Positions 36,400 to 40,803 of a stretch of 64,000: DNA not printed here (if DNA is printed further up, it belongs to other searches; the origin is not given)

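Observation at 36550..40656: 1368-aa RCC1-repeat protein with no signal peptide, built of several propellers joined by unusual linkers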

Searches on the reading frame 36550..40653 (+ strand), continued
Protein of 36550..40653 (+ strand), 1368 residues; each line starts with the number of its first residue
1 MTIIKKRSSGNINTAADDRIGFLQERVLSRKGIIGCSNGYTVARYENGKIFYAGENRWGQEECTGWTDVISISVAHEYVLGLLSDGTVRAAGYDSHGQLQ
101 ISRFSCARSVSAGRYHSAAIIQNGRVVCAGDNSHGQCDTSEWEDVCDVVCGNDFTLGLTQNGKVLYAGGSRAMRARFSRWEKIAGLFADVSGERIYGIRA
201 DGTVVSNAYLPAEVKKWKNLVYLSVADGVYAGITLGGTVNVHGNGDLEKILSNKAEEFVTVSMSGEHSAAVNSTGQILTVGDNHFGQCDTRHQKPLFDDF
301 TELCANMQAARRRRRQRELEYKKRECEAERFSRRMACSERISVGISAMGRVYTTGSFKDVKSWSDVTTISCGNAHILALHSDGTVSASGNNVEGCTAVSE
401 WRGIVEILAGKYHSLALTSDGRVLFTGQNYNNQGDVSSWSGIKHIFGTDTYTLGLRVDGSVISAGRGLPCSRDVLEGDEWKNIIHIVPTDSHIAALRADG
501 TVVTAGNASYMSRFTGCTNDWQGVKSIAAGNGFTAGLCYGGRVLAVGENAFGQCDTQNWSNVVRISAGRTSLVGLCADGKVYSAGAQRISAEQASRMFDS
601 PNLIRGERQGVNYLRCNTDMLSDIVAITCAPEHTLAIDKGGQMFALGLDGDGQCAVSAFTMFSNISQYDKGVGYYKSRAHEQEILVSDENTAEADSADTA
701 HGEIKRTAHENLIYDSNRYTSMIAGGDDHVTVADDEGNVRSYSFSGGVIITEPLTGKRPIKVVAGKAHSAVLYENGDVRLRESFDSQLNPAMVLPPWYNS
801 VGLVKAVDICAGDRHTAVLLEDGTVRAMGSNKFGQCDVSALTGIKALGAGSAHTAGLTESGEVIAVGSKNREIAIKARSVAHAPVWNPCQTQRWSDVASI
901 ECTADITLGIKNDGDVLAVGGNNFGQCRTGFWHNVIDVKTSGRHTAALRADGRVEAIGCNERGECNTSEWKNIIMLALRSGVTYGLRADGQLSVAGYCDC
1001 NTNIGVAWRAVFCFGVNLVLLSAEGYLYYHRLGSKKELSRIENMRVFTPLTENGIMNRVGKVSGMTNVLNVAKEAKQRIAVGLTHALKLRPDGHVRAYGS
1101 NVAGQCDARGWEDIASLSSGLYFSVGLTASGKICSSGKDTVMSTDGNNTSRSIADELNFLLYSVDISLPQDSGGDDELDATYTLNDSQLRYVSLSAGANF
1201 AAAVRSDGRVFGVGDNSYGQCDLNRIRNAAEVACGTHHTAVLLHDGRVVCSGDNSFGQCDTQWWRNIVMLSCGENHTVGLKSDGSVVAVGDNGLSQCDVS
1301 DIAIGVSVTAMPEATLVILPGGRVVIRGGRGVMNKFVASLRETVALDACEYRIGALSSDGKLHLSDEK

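Call 15: find_related_loci(query=A1, collection=genome_contigs, flank=8000)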
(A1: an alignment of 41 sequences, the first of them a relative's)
Query A1 (1368 aa) in genome_contigs; peptide patterns used: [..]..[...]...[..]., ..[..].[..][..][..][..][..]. (x = any residue, [..] = any of these).
485 stretches matched a pattern; 431 encode a relative of the query (tblastn E <= 1e-3); the best 80 are kept; 78 distinct loci.
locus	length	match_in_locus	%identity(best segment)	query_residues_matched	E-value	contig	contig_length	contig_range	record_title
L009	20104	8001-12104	93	1-1368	0e+0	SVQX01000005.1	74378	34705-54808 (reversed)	MAG: Oscillospiraceae bacterium isolate SIG628 NODE_2076_length_74378_cov_1.948405, whole genome shotgun sequence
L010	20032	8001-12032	38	4-1364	0e+0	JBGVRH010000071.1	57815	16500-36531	MAG: Eubacteriales bacterium isolate fecal_MAG_145 fecal_MAG_145_contig_0071, whole genome shotgun sequence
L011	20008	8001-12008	38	7-1367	0e+0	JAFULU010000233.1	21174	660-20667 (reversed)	MAG: Clostridia bacterium isolate RGIG4611 Roe_deer_Rectum-4__c343169, whole genome shotgun sequence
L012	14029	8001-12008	37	24-1362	0e+0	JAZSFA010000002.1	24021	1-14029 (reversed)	MAG: Eubacteriales bacterium isolate T1900044586_TS20190052.MAGScoT_cleanbin_000011 SGB_598_k141_391791, whole genome sh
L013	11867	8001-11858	38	7-1328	0e+0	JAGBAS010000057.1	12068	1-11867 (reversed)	MAG: Clostridia bacterium isolate RGIG8947 Water_deer_Rectum-1__c178662, whole genome shotgun sequence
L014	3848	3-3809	34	34-1362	0e+0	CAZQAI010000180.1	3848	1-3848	MAG TPA_asm: uncultured Clostridium sp. isolate SRP222994_co1_380 genome assembly, contig: NODE_43999_length_3848_cov_4.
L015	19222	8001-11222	33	24-1362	2e-180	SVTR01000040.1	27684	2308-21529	MAG: Oscillospiraceae bacterium isolate SIG700 NODE_34618_length_27684_cov_4.923794, whole genome shotgun sequence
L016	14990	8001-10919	35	1-1365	5e-179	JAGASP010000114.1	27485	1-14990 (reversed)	MAG: Clostridia bacterium isolate RGIG8736 Water_deer_Colon-4__c325325, whole genome shotgun sequence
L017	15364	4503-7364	35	2-1362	2e-171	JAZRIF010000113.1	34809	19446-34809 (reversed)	MAG: Eubacteriales bacterium isolate T1900045476_YK20190170.MAGScoT_cleanbin_000058 SGB_7273_k141_213795, whole genome s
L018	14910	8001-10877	35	2-1368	5e-164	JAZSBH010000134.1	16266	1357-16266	MAG: Eubacteriales bacterium isolate T1900044928_TS20190394.MAGScoT_cleanbin_000046 SGB_3400_k141_163585, whole genome s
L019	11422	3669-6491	35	2-1364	3e-163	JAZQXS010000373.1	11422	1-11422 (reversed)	MAG: Eubacteriales bacterium isolate T1900045161_TC20190155.MAGScoT_cleanbin_000056 SGB_5073_k141_1619771, whole genome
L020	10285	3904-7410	31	4-1368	3e-156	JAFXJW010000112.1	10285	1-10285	MAG: Clostridia bacterium isolate RGIG6481 Sheep_Rectum.Co__c2312050, whole genome shotgun sequence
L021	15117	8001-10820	34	7-1362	2e-152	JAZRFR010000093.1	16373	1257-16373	MAG: Eubacteriales bacterium isolate T1900045494_YK20190188.MAGScoT_cleanbin_000038 SGB_7412_k141_203478, whole genome s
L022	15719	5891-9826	39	7-1362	0e+0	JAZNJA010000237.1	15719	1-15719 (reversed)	MAG: Eubacteriales bacterium isolate T1900044682_TS20190148.MAGScoT_cleanbin_000009 SGB_1696_k141_404780, whole genome s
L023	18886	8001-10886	36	10-1362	7e-171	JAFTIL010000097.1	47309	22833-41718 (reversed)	MAG: Clostridia bacterium isolate RGIG3848 Roe_deer_Cecum-1__c612246, whole genome shotgun sequence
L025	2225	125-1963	40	23-1368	1e-128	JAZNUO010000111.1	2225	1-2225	MAG: Eubacteriales bacterium isolate T1900044797_TS20190263.MAGScoT_cleanbin_000014 SGB_2686_k141_1283428, whole genome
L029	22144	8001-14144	25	7-1368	1e-80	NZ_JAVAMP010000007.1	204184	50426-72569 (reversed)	Chengkuizengella axinellae strain 2205SS18-9 7, whole genome shotgun sequence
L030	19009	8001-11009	30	17-1364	4e-119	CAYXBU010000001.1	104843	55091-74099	MAG TPA_asm: uncultured Clostridium sp. isolate SRP350583_co2_371 genome assembly, contig: NODE_154_length_104843_cov_10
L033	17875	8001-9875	29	24-1368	2e-62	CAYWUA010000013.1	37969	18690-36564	MAG TPA_asm: uncultured Oscillospiraceae bacterium isolate SRP141132_co3_355 genome assembly, contig: NODE_629_length_37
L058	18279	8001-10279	39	24-1368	1e-37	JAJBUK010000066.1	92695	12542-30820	MAG: Clostridiales bacterium isolate U_126972 U_126972=NODE_2_length_92695_cov_15.961766, whole genome shotgun sequence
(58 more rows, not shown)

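Call 21: search_protein_families(library=padloc, proteins=[window:36550-40653:+, L001:6157-7962:+], max_evalue=0.01)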
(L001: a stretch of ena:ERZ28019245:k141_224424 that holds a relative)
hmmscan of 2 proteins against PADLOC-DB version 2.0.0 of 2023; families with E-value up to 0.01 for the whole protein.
window:36550-40653:+ (1368 aa): 0 families

L001:6157-7962:+ (602 aa): 0 families

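Call 23: search_solved_structures(query=window:36550-40653:+, max_evalue=0.001)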
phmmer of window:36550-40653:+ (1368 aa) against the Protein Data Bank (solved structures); distinct sequences matched with E-value up to 0.001: 14.
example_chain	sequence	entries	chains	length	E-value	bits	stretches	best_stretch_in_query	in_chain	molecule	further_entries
1jtd_B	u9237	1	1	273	7.4e-12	46.9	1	1194-1330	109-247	beta-lactamase inhibitor protein II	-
3qhy_B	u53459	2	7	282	1.4e-11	46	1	1194-1331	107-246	Beta-lactamase inhibitory protein II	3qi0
9t9p_A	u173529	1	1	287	1.6e-11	45.8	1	1194-1331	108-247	Beta-lactamase inhibitory protein II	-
4qam_A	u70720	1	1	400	1.1e-08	36.4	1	1187-1257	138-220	X-linked retinitis pigmentosa GTPase regulator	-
4jhp_C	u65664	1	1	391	1.1e-08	36.3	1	1187-1257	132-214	X-linked retinitis pigmentosa GTPase regulator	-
4jhn_A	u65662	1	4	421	1.6e-08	35.8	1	1187-1257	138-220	X-linked retinitis pigmentosa GTPase regulator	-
5xgs_A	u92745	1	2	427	0.00021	22.1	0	1229-1268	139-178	RCC1-like G exchanging factor-like protein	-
1i2m_B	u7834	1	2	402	0.00028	21.8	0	402-436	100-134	REGULATOR OF CHROMOSOME CONDENSATION 1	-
1a12_A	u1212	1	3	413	0.00032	21.6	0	402-436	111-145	REGULATOR OF CHROMOSOME CONDENSATION 1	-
5tbk_I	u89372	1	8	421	0.00051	20.9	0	402-436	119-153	Regulator of chromosome condensation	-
8ux1_L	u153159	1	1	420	0.00052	20.9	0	402-436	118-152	Regulator of chromosome condensation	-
3of7_A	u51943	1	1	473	0.00054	20.8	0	1265-1321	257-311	Regulator of chromosome condensation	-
5t94_A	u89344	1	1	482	0.00064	20.6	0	1265-1320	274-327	Guanine nucleotide exchange factor SRM1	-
5hq2_K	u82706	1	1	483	0.00065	20.5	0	1265-1320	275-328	Guanine nucleotide exchange factor SRM1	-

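Call 25: search_protein_families(library=pfam, proteins=[L012:6083-7915:+, L012:4181-6022:+, L015:5966-7915:+, L015:3480-5879:+, L016:3676-5916:+, L019:1242-3266:+, L017:7428-9392:-, L030:11136-12638:-, L016:10959-13052:-, L001:6157-7962:+], max_evalue=0.001)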
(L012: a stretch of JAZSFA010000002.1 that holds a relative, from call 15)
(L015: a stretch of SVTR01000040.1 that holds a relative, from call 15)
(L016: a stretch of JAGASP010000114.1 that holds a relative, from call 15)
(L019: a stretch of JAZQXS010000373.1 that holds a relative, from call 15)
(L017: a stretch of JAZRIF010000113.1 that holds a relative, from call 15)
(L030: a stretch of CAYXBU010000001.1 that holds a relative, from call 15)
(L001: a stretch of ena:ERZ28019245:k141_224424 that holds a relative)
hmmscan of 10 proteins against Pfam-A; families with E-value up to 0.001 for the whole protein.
L012:6083-7915:+ (611 aa): 2 families
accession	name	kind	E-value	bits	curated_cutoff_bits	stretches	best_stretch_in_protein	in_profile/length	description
PF07944.18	Beta-AFase-like_GH127_cat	-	2e-34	119.6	24.9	1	52-392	52-367/376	Beta-L-arabinofuranosidase, GH127 catalytic domain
PF20736.2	Glyco_hydro127M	-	4.3e-06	27.2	24.2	1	411-501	2-86/95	Beta-L-arabinofuranosidase, GH127 middle domain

L012:4181-6022:+ (614 aa): 4 families
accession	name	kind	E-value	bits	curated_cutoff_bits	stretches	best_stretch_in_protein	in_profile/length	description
PF13306.12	LRR_5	-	2.6e-103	341.3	27.7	4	244-360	12-126/127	BspA type Leucine rich repeat region (6 copies)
PF13855.12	LRR_8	-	1.7e-17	63.3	27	0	321-365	11-56/61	Leucine rich repeat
PF13248.11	Zn_ribbon_3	-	0.00013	21.8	27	1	22-42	5-26/26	zinc-ribbon domain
PF05725.18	FNIP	-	0.0004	20.9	21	0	294-326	8-39/44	FNIP Repeat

L015:5966-7915:+ (650 aa): 2 families
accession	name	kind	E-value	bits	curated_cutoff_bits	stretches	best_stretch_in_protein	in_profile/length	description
PF07944.18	Beta-AFase-like_GH127_cat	-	1.3e-37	130.2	24.9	1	93-435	50-367/376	Beta-L-arabinofuranosidase, GH127 catalytic domain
PF20736.2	Glyco_hydro127M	-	7.9e-06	26.4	24.2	1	454-538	2-80/95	Beta-L-arabinofuranosidase, GH127 middle domain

L015:3480-5879:+ (800 aa): 3 families
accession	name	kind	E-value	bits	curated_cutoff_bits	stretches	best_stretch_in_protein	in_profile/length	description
PF02018.23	CBM_4_9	-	2.7e-07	31.4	25.9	1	34-155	2-119/136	Carbohydrate binding domain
PF22637.2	CBM_4_9_1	-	0.00019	22.2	27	1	42-181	18-147/148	BppA domain 1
PF17189.10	Glyco_hydro_30C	-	0.0005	20.6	22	0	560-641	7-59/65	Glycosyl hydrolase family 30 beta sandwich domain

L016:3676-5916:+ (747 aa): 3 families
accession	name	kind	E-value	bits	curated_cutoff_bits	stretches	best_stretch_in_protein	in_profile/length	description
PF02018.23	CBM_4_9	-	9e-08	33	25.9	1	32-151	2-119/136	Carbohydrate binding domain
PF22637.2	CBM_4_9_1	-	1e-05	26.3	27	1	36-177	13-147/148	BppA domain 1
PF02057.21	Glyco_hydro_59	-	0.00047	20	27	1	316-480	102-247/294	Glycosyl hydrolase family 59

L019:1242-3266:+ (675 aa): 2 families
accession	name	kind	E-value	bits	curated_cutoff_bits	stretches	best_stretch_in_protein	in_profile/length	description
PF05257.22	CHAP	-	4e-10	40.5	26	1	125-216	2-81/81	CHAP domain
PF09479.16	Flg_new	-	9.8e-10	38.8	27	1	322-391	1-65/65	Listeria-Bacteroides repeat domain (List_Bact_rpt)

L017:7428-9392:- (655 aa): 2 families
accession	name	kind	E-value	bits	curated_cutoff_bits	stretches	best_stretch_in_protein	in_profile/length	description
PF05257.22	CHAP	-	2.3e-11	44.4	26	1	116-207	2-81/81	CHAP domain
PF09479.16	Flg_new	-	1.8e-10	41.2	27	1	318-386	2-65/65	Listeria-Bacteroides repeat domain (List_Bact_rpt)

L030:11136-12638:- (501 aa): 3 families
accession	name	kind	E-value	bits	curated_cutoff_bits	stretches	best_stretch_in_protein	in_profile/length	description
PF05257.22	CHAP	-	1.7e-11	44.9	26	1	118-209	2-81/81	CHAP domain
PF08239.17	SH3_3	-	6.3e-05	23.5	27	1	270-309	12-53/54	Bacterial SH3 domain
PF09479.16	Flg_new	-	0.00034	21.1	27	0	374-409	1-34/65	Listeria-Bacteroides repeat domain (List_Bact_rpt)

L016:10959-13052:- (698 aa): 2 families
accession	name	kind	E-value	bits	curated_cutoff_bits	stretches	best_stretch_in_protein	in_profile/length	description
PF05257.22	CHAP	-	1.4e-09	38.8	26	1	130-224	2-81/81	CHAP domain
PF09479.16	Flg_new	-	1.3e-07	32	27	1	333-400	2-64/65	Listeria-Bacteroides repeat domain (List_Bact_rpt)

L001:6157-7962:+ (602 aa): 1 family
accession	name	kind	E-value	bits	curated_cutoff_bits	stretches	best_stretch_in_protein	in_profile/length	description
PF03747.19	ADP_ribosyl_GH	-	3.3e-38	132.4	26.2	1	12-280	1-286/287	ADP-ribosylglycohydrolase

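Call 38: find_encoding_contigs(protein=P0001, flank=10000, max_places=2)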
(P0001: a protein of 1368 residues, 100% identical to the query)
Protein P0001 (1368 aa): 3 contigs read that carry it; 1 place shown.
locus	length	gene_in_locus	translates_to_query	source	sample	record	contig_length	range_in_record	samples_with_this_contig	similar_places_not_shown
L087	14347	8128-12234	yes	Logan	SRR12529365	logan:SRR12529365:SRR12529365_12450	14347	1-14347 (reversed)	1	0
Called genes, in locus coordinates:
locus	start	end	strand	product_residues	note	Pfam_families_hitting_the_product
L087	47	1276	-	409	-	PF05496:RuvB_N, PF01078:Mg_chelatase (faint), PF07728:AAA_5 (faint), PF14532:Sigma54_activ_2 (weak), PF00004:AAA, PF07726:AAA_3 (faint), PF16193:AAA_assoc_2, PF12002:MgsA_C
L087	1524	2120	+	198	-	PF02545:Maf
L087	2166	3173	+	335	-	PF06723:MreB_Mbl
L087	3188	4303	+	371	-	PF02517:Rce1-like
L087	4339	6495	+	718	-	PF03717:PBP_dimer, PF00905:Transpeptidase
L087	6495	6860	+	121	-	PF12647:RNHCP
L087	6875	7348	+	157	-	PF03652:RuvX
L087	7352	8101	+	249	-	-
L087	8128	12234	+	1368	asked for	PF25390:WD40_RLD, PF13540:RCC1_2, PF25390:WD40_RLD, PF25390:WD40_RLD, PF25390:WD40_RLD, PF25390:WD40_RLD, PF13540:RCC1_2, PF25390:WD40_RLD, +4 more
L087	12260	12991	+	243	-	PF00483:NTP_transferase, PF01128:IspD (weak), PF12804:NTP_transf_3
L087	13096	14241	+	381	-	PF00465:Fe-ADH, PF25137:ADH_Fe_C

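Call 51: find_related_loci(query=A1, collection=viral_contigs, flank=6000)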
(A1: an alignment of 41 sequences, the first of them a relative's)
Query A1 (1368 aa) in viral_contigs; peptide patterns used: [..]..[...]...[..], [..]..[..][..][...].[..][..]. (x = any residue, [..] = any of these).
131 stretches matched a pattern; 5 encode a relative of the query (tblastn E <= 1e-3); 5 distinct loci.
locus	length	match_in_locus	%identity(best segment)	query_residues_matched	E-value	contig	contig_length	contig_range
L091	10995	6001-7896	28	7-1363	4e-62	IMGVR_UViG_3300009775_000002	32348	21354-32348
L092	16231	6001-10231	32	23-1362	1e-19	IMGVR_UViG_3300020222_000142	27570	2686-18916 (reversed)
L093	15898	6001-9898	32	23-1362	2e-16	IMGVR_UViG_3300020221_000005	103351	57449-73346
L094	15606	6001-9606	26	36-1362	1e-8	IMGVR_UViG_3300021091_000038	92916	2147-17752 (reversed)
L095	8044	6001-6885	28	809-1323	1e-8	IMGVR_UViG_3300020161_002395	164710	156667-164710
